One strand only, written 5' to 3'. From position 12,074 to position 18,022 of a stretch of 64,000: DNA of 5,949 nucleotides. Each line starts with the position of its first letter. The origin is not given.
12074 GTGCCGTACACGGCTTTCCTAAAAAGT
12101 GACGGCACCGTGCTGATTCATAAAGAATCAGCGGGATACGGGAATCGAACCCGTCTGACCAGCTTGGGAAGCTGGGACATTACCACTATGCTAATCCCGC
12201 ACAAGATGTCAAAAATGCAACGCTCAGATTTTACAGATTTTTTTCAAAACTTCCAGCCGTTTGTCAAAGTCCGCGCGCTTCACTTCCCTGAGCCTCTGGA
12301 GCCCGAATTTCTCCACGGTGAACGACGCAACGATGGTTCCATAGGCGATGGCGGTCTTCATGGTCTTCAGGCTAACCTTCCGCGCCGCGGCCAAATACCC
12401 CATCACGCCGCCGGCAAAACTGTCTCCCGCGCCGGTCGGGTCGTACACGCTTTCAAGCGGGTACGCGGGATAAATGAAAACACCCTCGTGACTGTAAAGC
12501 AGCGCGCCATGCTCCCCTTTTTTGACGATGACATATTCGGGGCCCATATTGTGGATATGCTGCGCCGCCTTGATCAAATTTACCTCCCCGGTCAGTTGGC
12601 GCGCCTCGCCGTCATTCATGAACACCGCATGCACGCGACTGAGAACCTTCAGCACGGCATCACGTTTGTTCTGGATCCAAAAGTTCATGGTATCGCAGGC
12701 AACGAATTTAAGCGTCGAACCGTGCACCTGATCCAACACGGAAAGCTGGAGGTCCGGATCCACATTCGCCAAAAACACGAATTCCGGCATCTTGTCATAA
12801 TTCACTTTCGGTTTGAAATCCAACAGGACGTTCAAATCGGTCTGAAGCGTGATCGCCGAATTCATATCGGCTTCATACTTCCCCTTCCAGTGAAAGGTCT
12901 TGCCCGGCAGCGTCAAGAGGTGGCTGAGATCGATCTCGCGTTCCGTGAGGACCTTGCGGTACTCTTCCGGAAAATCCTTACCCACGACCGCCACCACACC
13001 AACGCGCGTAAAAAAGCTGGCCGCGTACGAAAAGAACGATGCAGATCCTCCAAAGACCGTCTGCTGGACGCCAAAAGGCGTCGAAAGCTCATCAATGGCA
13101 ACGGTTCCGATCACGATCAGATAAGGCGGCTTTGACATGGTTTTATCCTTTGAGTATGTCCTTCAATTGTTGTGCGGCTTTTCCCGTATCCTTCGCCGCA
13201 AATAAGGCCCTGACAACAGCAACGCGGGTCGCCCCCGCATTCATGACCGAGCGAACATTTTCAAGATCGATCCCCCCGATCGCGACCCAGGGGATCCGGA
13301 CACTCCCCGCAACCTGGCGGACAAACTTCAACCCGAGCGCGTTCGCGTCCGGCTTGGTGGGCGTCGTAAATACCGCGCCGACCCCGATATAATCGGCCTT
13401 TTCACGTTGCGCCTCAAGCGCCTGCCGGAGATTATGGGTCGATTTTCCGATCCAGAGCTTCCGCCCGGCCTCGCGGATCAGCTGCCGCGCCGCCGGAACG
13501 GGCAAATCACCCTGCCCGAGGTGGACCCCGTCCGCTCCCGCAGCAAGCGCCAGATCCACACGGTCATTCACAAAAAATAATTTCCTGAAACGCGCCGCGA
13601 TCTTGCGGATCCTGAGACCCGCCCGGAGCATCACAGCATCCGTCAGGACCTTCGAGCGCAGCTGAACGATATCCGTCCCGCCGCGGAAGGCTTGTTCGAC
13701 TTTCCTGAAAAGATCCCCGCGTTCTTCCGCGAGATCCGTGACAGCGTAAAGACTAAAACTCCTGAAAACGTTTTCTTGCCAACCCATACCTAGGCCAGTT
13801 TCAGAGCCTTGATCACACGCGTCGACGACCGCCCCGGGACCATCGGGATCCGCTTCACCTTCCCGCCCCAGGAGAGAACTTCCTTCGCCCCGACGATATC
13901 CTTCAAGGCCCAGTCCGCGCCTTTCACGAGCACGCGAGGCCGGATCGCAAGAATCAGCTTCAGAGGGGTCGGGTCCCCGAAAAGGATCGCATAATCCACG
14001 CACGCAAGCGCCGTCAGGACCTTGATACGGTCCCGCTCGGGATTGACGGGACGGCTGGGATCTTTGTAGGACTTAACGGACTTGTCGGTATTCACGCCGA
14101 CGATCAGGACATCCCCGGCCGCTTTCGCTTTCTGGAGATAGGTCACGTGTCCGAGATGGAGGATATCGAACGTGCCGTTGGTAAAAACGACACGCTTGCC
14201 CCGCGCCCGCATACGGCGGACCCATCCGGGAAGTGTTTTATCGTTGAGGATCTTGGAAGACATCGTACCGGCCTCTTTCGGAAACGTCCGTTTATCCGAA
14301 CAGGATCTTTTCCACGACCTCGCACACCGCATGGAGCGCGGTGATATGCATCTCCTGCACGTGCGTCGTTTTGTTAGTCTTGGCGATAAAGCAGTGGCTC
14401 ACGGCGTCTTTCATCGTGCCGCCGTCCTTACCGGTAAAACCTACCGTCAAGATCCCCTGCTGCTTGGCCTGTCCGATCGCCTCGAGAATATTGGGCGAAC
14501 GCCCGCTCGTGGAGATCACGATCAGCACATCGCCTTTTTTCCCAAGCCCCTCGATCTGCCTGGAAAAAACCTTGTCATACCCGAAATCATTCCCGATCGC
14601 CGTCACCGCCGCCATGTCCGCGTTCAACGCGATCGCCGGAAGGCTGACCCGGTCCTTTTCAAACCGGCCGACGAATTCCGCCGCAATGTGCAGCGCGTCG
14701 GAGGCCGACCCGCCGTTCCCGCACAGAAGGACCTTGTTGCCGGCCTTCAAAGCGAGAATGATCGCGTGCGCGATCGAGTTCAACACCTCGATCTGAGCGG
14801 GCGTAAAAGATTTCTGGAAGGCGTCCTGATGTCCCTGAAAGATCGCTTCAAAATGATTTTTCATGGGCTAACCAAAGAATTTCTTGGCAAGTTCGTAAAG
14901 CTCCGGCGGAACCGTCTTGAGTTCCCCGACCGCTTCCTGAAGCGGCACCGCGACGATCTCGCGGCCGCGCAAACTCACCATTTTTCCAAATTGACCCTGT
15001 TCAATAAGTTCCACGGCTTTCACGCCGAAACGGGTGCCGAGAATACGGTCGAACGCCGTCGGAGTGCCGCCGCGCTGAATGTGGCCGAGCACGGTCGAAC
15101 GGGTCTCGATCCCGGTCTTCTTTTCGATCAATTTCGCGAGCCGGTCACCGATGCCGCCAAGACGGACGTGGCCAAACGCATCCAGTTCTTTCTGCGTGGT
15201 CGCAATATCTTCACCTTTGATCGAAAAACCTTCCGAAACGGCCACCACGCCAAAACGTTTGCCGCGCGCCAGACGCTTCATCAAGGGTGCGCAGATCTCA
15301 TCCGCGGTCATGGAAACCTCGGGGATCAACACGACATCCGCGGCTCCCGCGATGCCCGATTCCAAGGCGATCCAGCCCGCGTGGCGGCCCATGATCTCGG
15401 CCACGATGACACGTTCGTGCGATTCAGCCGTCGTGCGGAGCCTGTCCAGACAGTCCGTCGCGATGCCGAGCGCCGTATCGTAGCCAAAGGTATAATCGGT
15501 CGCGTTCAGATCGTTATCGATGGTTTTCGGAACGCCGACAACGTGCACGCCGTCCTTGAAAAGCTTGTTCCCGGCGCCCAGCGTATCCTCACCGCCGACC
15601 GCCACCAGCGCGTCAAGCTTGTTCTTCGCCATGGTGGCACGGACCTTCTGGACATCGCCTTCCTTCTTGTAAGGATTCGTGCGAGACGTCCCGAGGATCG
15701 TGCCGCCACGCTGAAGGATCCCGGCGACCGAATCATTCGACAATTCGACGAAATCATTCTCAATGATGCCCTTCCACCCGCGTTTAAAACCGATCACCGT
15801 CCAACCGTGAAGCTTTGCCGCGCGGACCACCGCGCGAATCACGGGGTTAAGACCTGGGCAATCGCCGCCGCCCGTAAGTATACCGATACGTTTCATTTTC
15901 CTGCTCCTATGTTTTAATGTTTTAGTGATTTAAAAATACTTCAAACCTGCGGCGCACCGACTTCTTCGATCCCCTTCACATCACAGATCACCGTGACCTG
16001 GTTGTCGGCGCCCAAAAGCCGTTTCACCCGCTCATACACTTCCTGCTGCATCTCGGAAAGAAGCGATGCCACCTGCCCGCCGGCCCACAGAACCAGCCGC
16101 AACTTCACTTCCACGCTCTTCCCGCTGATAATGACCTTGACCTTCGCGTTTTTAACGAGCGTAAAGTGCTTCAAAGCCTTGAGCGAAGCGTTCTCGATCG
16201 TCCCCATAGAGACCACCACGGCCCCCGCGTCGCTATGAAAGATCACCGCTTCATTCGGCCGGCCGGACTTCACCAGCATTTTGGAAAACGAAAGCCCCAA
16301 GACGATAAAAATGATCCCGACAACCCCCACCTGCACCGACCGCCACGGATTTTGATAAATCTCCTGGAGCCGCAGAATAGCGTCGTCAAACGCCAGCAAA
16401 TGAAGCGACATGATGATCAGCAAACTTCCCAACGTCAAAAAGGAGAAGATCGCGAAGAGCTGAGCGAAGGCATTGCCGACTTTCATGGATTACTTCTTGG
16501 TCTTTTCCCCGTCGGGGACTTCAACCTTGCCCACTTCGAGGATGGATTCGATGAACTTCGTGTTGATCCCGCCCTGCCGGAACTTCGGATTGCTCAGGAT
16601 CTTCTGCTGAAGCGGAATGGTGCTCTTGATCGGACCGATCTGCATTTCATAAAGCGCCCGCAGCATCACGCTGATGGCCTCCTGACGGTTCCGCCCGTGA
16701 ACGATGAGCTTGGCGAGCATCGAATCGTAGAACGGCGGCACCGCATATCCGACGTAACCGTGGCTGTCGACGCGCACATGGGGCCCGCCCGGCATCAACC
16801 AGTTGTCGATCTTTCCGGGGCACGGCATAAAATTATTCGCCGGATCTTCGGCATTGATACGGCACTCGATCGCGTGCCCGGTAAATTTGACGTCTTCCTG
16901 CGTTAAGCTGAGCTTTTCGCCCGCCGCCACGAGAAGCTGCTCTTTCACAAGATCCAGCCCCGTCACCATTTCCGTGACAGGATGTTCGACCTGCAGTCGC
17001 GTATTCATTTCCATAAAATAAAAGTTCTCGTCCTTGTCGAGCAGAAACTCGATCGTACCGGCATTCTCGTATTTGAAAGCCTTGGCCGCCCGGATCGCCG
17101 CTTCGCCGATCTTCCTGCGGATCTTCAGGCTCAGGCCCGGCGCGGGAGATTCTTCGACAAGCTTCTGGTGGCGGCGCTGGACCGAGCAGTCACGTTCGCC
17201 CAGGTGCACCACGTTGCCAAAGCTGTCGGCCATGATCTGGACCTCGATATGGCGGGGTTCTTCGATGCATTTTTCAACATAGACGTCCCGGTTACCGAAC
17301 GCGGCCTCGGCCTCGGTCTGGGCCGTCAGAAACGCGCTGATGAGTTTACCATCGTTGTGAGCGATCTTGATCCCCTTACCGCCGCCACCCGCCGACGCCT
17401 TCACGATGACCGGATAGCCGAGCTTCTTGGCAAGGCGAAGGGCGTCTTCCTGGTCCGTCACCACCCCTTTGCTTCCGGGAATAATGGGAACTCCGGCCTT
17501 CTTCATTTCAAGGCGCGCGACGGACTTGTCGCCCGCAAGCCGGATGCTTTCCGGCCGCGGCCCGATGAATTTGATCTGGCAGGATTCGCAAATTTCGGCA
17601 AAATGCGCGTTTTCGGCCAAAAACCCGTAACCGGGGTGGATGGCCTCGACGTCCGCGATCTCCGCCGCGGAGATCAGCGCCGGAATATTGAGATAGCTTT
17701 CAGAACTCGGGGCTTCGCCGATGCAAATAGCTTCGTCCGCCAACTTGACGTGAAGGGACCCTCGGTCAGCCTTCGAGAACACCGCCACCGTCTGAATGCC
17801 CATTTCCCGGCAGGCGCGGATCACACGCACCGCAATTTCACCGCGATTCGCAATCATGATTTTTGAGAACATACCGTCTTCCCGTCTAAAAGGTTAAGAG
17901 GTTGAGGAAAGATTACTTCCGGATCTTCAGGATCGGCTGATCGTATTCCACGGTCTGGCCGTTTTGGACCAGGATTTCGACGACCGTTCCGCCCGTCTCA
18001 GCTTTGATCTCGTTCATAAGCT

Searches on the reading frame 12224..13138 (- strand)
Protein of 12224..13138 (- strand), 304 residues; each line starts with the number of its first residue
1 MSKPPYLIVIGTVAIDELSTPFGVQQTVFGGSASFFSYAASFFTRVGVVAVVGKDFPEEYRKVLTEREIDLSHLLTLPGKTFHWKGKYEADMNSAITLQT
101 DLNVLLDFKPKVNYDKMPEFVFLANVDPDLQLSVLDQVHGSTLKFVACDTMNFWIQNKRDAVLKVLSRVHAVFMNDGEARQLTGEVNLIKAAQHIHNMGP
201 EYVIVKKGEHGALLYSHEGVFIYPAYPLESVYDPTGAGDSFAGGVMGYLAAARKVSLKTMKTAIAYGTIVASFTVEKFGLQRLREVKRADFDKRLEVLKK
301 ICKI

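Call 25: search_protein_families(library=pfam, proteins=[window:12224-13138:-], max_evalue=0.0001)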
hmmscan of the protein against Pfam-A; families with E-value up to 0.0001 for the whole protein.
window:12224-13138:- (304 aa): 2 families
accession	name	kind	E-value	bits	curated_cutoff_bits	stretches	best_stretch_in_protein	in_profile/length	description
PF00294.29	PfkB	-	2.7e-29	102.9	25.8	1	28-282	34-297/302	pfkB family carbohydrate kinase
PF08543.17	Phos_pyr_kin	-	4.9e-05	23.3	27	1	161-266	111-227/246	Phosphomethylpyrimidine kinase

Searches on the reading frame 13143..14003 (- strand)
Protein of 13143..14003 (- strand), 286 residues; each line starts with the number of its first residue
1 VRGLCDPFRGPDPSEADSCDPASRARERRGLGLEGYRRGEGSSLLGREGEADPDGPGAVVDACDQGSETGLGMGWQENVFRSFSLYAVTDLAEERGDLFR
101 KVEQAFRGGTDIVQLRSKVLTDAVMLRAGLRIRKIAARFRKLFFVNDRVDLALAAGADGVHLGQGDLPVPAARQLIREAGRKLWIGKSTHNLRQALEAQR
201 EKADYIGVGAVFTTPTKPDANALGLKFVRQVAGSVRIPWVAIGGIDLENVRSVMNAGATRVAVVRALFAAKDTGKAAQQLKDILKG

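Call 25: search_protein_families(library=pfam, proteins=[window:13143-14003:-], max_evalue=0.0001)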
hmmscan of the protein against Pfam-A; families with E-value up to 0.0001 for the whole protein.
window:13143-14003:- (286 aa): 1 family
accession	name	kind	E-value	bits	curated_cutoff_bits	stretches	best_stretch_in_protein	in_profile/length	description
PF02581.23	TMP-TENI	-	1.7e-60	203.9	27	1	85-267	1-180/180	Thiamine monophosphate synthase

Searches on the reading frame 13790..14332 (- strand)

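Call 28: search_protein_families(library=pfam, proteins=[window:13790-14332:-], max_evalue=0.0001)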
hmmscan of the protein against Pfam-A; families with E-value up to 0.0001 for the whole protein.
window:13790-14332:- (180 aa): 1 family
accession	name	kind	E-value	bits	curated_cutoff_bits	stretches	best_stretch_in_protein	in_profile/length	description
PF01467.32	CTP_transf_like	-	2.7e-18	66.9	21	1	50-157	1-109/133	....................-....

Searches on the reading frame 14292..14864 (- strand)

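Call 25: search_protein_families(library=pfam, proteins=[window:14292-14864:-], max_evalue=0.0001)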
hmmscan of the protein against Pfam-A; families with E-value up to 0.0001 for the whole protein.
window:14292-14864:- (190 aa): 2 families
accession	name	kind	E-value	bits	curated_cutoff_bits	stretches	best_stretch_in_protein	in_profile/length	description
PF13580.11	SIS_2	-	2e-29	102.9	27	1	16-145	9-138/138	SIS domain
PF01380.27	SIS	-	3.7e-08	33.7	25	1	109-170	52-111/131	SIS domain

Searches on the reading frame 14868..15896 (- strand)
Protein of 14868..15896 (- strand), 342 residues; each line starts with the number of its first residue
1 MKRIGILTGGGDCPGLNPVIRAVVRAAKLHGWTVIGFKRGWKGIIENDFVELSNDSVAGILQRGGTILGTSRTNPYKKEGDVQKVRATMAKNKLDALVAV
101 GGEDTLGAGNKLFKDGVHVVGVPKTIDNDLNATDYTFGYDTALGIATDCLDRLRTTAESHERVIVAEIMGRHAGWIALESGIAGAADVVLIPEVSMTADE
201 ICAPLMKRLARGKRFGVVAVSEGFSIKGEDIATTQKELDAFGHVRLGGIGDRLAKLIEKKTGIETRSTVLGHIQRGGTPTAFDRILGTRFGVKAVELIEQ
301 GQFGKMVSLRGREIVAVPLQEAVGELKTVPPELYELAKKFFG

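Call 6: search_protein_families(library=pfam, proteins=[window:14868-15896:-], max_evalue=0.01)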
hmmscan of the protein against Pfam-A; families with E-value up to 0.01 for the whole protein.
window:14868-15896:- (342 aa): 1 family
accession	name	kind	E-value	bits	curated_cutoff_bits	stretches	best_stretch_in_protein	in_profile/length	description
PF00365.25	PFK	-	1.3e-107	359.8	30.9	1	3-298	1-277/277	Phosphofructokinase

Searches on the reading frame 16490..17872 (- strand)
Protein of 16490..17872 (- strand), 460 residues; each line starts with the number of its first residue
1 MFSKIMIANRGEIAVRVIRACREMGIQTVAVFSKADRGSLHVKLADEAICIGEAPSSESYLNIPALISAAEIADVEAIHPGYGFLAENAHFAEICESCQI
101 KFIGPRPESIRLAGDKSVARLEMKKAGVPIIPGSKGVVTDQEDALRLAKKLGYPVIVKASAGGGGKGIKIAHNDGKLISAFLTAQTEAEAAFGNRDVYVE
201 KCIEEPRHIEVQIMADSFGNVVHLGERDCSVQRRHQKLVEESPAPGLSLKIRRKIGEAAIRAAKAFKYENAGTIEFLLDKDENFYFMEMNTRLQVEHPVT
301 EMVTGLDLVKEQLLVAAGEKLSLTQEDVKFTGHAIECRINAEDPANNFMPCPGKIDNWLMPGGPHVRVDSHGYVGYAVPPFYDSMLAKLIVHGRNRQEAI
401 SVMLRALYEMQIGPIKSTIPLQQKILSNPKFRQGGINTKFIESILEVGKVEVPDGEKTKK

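Call 6: search_protein_families(library=pfam, proteins=[window:16490-17872:-], max_evalue=0.01)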
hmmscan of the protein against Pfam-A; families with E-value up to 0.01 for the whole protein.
window:16490-17872:- (460 aa): 7 families
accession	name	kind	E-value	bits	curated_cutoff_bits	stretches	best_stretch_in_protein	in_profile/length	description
PF02786.22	CPSase_L_D2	-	4.3e-79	265.4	19.8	1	115-322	1-209/211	Carbamoyl-phosphate synthase L chain, ATP binding domain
PF00289.28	Biotin_carb_N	-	8.7e-47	158.6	25.5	1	1-110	1-110/110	Biotin carboxylase, N-terminal domain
PF02785.25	Biotin_carb_C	-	6.9e-39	132.7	32.4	1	336-442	1-107/108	Biotin carboxylase C-terminal domain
PF07478.18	Dala_Dala_lig_C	-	7e-13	49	24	1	142-291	26-174/204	D-ala D-ala ligase C-terminus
PF02222.28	ATP-grasp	-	9.3e-08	32.4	27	1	137-292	15-162/179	ATP-grasp domain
PF08443.16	RimK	-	1.8e-06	28.1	21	1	130-310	16-182/188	RimK-like ATP-grasp domain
PF01071.24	GARS_A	-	0.0025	18.1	27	1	114-204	1-90/194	Phosphoribosylglycinamide synthetase, ATP-grasp (A) domain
